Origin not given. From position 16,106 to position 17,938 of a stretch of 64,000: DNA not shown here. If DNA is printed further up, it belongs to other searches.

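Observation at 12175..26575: Ten-gene operon combining a 'thioesterase-interrupted beta-oxidation' with a carnitine-dehydrogenase/BKACE pair, fed by a peptide/opine-type ABC importer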

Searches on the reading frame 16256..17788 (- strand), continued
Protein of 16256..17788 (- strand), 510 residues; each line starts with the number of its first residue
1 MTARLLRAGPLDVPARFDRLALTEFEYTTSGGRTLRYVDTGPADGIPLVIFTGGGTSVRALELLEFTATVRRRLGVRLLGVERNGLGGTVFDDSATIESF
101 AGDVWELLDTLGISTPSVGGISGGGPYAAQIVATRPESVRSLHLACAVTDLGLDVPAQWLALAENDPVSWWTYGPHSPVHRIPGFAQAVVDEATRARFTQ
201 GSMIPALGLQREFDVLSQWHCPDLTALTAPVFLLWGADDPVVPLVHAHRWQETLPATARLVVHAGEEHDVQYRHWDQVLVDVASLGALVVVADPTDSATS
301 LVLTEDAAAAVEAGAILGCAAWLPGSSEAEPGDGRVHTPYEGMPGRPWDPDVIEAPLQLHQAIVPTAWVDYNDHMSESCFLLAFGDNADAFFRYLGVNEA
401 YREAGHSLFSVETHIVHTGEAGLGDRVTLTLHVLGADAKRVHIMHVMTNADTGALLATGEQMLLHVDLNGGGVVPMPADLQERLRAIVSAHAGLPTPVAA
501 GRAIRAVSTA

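Call 81: search_protein_families(library=ncbifam, proteins=[L005:4195-5013:+, L005:4974-7133:+, L005:7173-8345:+, L005:8342-9079:+, L005:9080-9940:+, L005:9962-10927:+, L005:11620-12540:-], max_evalue=1e-30)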
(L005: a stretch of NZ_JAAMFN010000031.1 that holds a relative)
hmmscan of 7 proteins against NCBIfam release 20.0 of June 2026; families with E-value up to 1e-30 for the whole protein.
L005:4195-5013:+ (272 aa): 72 families (the best 25 are shown)
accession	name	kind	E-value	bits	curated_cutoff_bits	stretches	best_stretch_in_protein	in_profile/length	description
NF005811.0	PRK07677.1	equivalog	8.3e-53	179.6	318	1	19-258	3-247/254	2,4-dienoyl-CoA reductase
NF006070.0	PRK08213.1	subfamily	2.4e-52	178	279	1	17-260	10-258/259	gluconate 5-dehydrogenase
NF052558.1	MBtsdlDhBudC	equivalog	3.9e-51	174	270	1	18-262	2-245/250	meso-2,3-butanediol dehydrogenase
NF005559.1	PRK07231.1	subfamily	3e-50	171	215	1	17-258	2-247/249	glucose 1-dehydrogenase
NF005752.0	PRK07576.1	subfamily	8.1e-50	169.6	321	1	17-264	7-256/271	SDR family oxidoreductase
NF004818.0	PRK06172.1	equivalog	1.2e-49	168.9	336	1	16-260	4-252/253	SDR family oxidoreductase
NF004791.0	PRK06138.1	equivalog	3.3e-49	167.5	312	1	16-260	2-251/252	SDR family oxidoreductase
NF009468.0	PRK12826.1-4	equivalog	5.4e-48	163.9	318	1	16-258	4-247/256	SDR family oxidoreductase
NF009466.0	PRK12826.1-2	subfamily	7.2e-48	163.2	222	1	20-259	4-245/248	3-oxoacyl-ACP reductase FabG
TIGR01830.1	3oxo_ACP_reduc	equivalog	1.2e-47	162.7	297.75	1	22-257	1-237/239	3-oxoacyl-[acyl-carrier-protein] reductase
NF004198.0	PRK05653.1-3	equivalog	1.6e-47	162.1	296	1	16-258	4-246/248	3-oxoacyl-ACP reductase FabG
NF009384.0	PRK12743.1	equivalog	1.6e-47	161.9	264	1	19-259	6-248/258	SDR family oxidoreductase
NF005893.0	PRK07856.1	equivalog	7.6e-47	159.7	255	1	16-259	6-242/255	SDR family oxidoreductase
NF005873.0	PRK07814.1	equivalog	4.1e-45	154.2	346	1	17-259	8-252/263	SDR family oxidoreductase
NF004197.0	PRK05653.1-1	equivalog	6.9e-44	150.3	332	1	16-258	4-246/249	3-oxoacyl-ACP reductase FabG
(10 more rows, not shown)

L005:4974-7133:+ (719 aa): 4 families
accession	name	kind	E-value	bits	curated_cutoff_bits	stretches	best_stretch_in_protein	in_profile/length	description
TIGR02717.1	AcCoA-syn-alpha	equivalog_domain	3.8e-95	319.2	567.15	1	41-490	1-446/447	acetate--CoA ligase alpha subunit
NF045494.1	AcCoALig_Archglob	equivalog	8e-92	308.7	1200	1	40-489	217-661/665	acetate--CoA ligase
NF045492.1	HydPropCoALig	equivalog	4.8e-90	302.8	1300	2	40-398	247-612/700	3-hydroxypropionate--CoA ligase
NF045493.1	HydDutCoALig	equivalog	2.5e-82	277.6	1300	1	43-485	5-444/698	4-hydroxybutyrate--CoA ligase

L005:7173-8345:+ (390 aa): 11 families
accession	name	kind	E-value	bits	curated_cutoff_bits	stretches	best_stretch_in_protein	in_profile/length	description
NF042972.1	AcrlCoAredClosAcrC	equivalog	5.7e-73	245.8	640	1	1-373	1-376/378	acryloyl-CoA reductase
NF008997.0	PRK12341.1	equivalog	1.2e-59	202.4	537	1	1-376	1-379/382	acyl-CoA dehydrogenase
NF058590.1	AcCoDHFadEBacil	equivalog_domain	4.4e-58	197.2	600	1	5-382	16-419/586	acyl-CoA dehydrogenase FadE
NF043006.1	CyhCrbnylCoADH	equivalog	1.4e-56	192.2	650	1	41-376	37-378/380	cyclohexane-1-carbonyl-CoA dehydrogenase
NF053553.1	prodigi_MBC_PigA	equivalog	5.3e-54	183.8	500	1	1-372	1-378/381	prodigiosin MBC biosynthesis dehydrogenase PigA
NF002885.1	PRK03354.1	equivalog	7.1e-54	183.3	540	1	1-375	1-375/378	crotonobetainyl-CoA dehydrogenase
NF042439.1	SulpropCoADesulf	equivalog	1.2e-49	169.1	600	1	41-373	27-370/379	3-sulfinopropanoyl-CoA desulfinase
NF045552.1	GlutCoADH_Des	equivalog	8.5e-49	166.7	470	1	48-370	46-376/387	glutaryl-CoA dehydrogenase Acd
NF045652.1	ProlPCPDhRedW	equivalog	9.4e-43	146.4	650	1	38-367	30-367/376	L-prolyl-[peptidyl-carrier protein] dehydrogenase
TIGR03207.1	cyc_hxne_CoA_dh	equivalog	4.4e-37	127.7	575.35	1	48-372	41-370/372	cyclohexanecarboxyl-CoA dehydrogenase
NF052270.1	Staph_DH_FadE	equivalog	5.7e-33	114.2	600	1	102-377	123-397/400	acyl-CoA dehydrogenase FadE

L005:8342-9079:+ (245 aa): 37 families (the best 25 are shown)
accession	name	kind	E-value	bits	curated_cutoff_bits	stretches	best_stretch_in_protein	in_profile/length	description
NF007239.0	PRK09674.1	equivalog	9.2e-52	176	371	1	12-239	8-234/257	2,3-dehydroadipyl-CoA hydratase PaaF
NF006007.0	PRK08138.1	subfamily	2.6e-50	171.2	355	1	7-240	7-239/261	enoyl-CoA hydratase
NF051848.1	EnCoAHydtEchA19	equivalog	6.2e-50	170.1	400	1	10-233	2-229/258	enoyl-CoA hydratase EchA19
NF005802.0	PRK07657.1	equivalog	1.1e-49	169.4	363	1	16-237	12-235/260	enoyl-CoA hydratase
NF004517.0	PRK05862.1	equivalog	2.7e-48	164.7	396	1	12-237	8-232/257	enoyl-CoA hydratase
NF004475.0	PRK05809.1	subfamily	3.2e-46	157.9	394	1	10-235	6-233/260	short-chain-enoyl-CoA hydratase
NF004781.0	PRK06127.1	subfamily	2.8e-45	155.1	291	1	10-227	13-234/269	enoyl-CoA hydratase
NF004840.0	PRK06190.1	equivalog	3.4e-45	154.7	253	1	6-242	2-239/260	enoyl-CoA hydratase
NF006100.0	PRK08252.1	subfamily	1.4e-41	142.8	282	1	8-227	3-219/254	crotonase/enoyl-CoA hydratase family protein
NF006566.0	PRK09076.1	subfamily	1.4e-40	139.5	286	1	10-238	7-236/260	enoyl-CoA hydratase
NF004525.0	PRK05870.1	equivalog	5.5e-40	137.9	285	1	9-231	4-226/249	enoyl-CoA hydratase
NF004796.0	PRK06144.1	subfamily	8e-39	133.7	272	1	5-223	5-227/262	enoyl-CoA hydratase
NF046063.1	oxepin_alt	equivalog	1.6e-38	132.7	300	1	11-234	3-230/254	oxepin-CoA hydrolase, alternative type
NF005126.0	PRK06563.1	subfamily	3.8e-38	131.4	261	1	5-225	4-226/263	crotonase/enoyl-CoA hydratase family protein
NF004634.0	PRK05980.1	equivalog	4.7e-38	131.1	375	1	9-239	4-240/263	crotonase/enoyl-CoA hydratase family protein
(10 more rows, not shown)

L005:9080-9940:+ (286 aa): 17 families
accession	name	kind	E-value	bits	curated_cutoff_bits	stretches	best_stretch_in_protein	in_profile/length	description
NF005875.0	PRK07819.1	subfamily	1.1e-133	445.1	319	1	3-285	4-286/287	3-hydroxybutyryl-CoA dehydrogenase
NF004474.0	PRK05808.1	subfamily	2.9e-88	295.8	408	1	4-286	3-283/283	3-hydroxybutyryl-CoA dehydrogenase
NF006124.0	PRK08268.1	subfamily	8.2e-79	265.9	508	1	3-285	6-287/507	3-hydroxyacyl-CoA dehydrogenase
NF005715.0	PRK07530.1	equivalog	2.2e-74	250.5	420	1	3-286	3-284/292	3-hydroxybutyryl-CoA dehydrogenase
NF006722.0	PRK09260.1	equivalog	2.7e-69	233.6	429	1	4-286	2-282/289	3-hydroxyacyl-CoA dehydrogenase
TIGR02279.1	PaaC-3OHAcCoADH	equivalog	1.6e-65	221.9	669.4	1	4-285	5-285/503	3-hydroxyacyl-CoA dehydrogenase PaaH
NF008363.0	PRK11154.1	equivalog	1.5e-63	215.1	869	1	3-286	308-587/708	fatty acid oxidation complex subunit alpha FadJ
NF004699.0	PRK06035.1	equivalog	6.6e-60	202.7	500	1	4-285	3-290/294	3-hydroxyacyl-CoA dehydrogenase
NF008727.0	PRK11730.1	equivalog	2e-59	201.7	870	1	4-286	313-593/717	fatty acid oxidation complex subunit alpha FadB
TIGR02440.1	FadJ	equivalog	3.9e-56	190.7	968.45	1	3-286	303-582/699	fatty acid oxidation complex subunit alpha FadJ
NF006143.0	PRK08293.1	equivalog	2.9e-52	177.8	312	1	3-286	3-288/291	3-hydroxyacyl-CoA dehydrogenase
TIGR02441.1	fa_ox_alpha_mit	equivalog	4.6e-52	177.1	964.65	1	4-285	335-613/737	fatty acid oxidation complex subunit alpha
TIGR02437.1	FadB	equivalog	2.2e-48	165.2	933.55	1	6-286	315-593/714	fatty acid oxidation complex subunit alpha FadB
NF042925.1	FHMPC_DH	equivalog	2.4e-46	158.4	500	1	6-286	2-281/304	5-formyl-3-hydroxy-2-methylpyridine 4-carboxylate 5-dehydrogenase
NF006125.0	PRK08269.1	equivalog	2.5e-46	158.3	427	1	4-286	5-297/334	3-hydroxybutyryl-CoA dehydrogenase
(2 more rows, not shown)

L005:9962-10927:+ (321 aa): 0 families

L005:11620-12540:- (306 aa): 0 families
